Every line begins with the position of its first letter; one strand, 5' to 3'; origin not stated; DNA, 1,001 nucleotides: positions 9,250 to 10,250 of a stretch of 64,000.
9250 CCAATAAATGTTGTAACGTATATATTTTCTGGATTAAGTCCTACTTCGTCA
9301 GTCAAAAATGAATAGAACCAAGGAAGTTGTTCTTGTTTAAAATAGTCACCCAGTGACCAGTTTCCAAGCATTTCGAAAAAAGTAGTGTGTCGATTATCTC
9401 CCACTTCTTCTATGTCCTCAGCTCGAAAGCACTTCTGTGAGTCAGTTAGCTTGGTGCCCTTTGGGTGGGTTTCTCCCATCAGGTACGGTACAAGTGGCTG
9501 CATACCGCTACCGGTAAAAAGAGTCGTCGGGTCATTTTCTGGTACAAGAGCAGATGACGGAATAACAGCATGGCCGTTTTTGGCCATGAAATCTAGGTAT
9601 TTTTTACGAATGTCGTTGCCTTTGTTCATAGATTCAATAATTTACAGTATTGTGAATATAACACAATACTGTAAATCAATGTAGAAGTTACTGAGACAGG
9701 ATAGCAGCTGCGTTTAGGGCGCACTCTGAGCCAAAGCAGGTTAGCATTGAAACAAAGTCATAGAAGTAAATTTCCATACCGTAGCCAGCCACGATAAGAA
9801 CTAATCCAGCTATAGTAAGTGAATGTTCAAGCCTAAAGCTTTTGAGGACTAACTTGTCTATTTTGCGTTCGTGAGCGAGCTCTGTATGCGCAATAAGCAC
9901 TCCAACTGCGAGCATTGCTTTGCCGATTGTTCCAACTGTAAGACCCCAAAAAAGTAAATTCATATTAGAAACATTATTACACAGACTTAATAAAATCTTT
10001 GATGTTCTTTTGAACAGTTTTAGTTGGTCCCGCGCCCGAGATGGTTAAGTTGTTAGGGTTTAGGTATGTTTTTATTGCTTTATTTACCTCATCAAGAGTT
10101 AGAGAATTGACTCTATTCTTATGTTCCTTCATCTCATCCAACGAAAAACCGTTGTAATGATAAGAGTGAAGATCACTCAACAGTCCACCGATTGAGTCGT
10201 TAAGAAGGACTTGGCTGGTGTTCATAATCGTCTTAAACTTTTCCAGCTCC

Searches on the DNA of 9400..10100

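Call 59: search_rna_families(source=window, start=9400, end=10100, threshold=evalue, max_evalue=0.1)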
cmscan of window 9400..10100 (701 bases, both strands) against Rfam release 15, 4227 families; matches with E-value up to 0.1: 0.
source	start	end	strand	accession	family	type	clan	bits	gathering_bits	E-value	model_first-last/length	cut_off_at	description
